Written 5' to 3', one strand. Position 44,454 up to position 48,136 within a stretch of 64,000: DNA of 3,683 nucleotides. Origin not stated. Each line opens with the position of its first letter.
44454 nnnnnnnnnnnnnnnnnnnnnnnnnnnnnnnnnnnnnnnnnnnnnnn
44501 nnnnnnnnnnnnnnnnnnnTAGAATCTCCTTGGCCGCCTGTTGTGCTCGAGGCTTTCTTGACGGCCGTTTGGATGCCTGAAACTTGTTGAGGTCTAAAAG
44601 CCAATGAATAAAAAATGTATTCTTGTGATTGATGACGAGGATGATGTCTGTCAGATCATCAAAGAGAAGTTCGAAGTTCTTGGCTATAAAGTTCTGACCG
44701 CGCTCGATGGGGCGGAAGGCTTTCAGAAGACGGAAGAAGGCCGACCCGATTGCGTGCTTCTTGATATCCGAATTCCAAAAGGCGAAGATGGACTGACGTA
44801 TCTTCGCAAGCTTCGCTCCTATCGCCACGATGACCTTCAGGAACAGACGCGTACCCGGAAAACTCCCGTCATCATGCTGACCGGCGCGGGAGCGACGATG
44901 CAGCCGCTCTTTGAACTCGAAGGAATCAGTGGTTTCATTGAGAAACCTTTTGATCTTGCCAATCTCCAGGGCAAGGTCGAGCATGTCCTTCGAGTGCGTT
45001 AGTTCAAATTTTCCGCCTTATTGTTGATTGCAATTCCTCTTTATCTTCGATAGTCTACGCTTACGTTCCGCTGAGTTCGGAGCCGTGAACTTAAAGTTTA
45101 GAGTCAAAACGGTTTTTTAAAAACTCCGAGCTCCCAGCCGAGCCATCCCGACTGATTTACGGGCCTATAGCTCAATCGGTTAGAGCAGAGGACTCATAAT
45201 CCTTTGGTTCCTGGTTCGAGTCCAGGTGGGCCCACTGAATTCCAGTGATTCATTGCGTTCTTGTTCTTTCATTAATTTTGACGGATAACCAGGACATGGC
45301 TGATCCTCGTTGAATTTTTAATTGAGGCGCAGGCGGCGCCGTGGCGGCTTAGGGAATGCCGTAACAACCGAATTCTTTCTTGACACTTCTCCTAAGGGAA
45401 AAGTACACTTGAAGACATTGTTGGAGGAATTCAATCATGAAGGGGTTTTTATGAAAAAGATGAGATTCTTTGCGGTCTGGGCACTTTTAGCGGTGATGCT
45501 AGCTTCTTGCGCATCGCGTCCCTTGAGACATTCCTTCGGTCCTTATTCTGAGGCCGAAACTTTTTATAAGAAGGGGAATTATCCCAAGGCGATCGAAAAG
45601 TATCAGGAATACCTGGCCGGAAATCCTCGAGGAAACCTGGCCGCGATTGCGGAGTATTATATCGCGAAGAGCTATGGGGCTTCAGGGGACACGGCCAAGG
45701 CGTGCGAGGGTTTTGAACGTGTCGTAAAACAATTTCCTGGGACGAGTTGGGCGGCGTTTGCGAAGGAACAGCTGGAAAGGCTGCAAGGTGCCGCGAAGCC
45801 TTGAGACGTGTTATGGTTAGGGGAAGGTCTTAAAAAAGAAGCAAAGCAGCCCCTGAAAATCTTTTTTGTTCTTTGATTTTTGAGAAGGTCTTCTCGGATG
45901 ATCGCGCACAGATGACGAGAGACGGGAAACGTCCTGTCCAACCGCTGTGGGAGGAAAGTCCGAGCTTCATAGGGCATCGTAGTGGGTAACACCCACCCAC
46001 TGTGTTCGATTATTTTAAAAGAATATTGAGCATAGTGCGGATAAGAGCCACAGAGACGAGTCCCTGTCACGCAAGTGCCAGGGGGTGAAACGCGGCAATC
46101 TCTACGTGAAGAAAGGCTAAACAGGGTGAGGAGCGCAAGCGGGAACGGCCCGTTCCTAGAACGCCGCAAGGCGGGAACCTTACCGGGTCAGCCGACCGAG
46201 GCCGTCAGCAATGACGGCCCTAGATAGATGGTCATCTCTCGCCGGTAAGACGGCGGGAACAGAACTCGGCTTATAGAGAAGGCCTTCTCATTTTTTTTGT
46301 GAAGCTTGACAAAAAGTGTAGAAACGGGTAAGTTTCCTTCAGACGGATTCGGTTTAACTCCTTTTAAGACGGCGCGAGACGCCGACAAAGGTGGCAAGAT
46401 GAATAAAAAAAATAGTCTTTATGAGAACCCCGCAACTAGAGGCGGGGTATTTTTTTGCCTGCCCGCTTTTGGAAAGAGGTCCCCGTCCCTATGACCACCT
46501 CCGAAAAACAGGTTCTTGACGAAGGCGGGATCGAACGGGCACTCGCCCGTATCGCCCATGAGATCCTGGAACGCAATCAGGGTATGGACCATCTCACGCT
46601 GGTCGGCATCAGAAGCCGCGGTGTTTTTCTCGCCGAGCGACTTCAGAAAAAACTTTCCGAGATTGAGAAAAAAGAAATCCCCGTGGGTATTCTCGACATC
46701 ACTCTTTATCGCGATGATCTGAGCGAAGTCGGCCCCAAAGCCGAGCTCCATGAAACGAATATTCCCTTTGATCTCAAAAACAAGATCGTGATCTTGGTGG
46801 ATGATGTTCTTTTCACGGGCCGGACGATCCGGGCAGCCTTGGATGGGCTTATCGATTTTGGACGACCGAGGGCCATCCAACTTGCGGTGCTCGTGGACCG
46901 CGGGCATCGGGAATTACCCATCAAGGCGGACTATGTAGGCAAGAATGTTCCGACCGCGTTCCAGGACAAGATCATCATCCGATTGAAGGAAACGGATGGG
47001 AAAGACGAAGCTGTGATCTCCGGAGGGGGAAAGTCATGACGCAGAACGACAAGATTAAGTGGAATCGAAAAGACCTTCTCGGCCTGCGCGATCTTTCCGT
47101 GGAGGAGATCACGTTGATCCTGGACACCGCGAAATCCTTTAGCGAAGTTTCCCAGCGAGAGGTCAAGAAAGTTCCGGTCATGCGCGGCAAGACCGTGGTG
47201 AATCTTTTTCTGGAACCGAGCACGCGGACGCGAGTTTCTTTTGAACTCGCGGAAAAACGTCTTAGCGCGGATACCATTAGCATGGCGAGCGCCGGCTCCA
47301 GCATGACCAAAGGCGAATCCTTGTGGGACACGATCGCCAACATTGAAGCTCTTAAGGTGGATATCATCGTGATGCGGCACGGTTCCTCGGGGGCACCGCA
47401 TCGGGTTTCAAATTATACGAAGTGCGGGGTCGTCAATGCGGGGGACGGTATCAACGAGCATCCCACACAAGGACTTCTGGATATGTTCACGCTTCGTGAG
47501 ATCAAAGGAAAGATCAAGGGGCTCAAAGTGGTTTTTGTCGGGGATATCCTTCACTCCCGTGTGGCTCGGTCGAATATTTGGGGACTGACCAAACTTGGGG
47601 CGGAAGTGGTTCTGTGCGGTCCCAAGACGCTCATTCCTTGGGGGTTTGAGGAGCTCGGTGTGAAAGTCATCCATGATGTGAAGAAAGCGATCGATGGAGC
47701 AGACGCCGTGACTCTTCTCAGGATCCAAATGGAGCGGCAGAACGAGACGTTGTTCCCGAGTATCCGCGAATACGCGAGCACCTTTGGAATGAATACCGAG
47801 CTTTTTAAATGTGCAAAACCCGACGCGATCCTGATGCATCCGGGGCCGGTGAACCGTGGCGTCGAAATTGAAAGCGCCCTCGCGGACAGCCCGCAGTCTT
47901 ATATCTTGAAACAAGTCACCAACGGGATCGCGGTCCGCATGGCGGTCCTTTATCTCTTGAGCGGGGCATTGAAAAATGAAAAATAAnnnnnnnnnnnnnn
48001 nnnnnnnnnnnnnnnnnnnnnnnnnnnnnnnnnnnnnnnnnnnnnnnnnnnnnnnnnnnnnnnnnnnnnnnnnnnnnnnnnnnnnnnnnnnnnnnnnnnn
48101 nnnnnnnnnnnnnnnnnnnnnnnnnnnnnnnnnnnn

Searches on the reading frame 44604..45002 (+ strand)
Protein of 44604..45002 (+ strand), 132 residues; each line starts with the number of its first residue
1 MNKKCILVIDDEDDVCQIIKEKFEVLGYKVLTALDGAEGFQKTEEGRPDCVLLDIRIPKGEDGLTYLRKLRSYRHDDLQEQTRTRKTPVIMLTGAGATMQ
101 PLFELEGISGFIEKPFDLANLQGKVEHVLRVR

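Call 10: search_protein_families(library=pfam, proteins=[window:44604-45002:+], max_evalue=0.00001)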
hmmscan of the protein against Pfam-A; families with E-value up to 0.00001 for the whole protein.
window:44604-45002:+ (132 aa): 1 family
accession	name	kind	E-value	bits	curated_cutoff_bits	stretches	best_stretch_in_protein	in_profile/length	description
PF00072.30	Response_reg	-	3.4e-20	72.7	30.2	1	6-125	1-110/111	Response regulator receiver domain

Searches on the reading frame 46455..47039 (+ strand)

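Call 10: search_protein_families(library=pfam, proteins=[window:46455-47039:+], max_evalue=0.00001)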
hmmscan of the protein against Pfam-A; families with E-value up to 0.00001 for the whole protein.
window:46455-47039:+ (194 aa): 1 family
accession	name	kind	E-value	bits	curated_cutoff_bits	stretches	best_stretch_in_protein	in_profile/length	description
PF00156.33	Pribosyltran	-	1.4e-25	89.9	26.3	1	18-164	3-142/158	Phosphoribosyl transferase domain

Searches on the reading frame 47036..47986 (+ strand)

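Call 10: search_protein_families(library=pfam, proteins=[window:47036-47986:+], max_evalue=0.00001)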
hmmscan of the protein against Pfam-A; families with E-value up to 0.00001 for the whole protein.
window:47036-47986:+ (316 aa): 2 families
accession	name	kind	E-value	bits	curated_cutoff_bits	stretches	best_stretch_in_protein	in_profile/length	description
PF02729.26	OTCace_N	-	5.2e-43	147.1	29.9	1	12-155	1-148/148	Aspartate/ornithine carbamoyltransferase, carbamoyl-P binding domain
PF00185.30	OTCace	-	5.3e-28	98.5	29.4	1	161-308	1-157/157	Aspartate/ornithine carbamoyltransferase, Asp/Orn binding domain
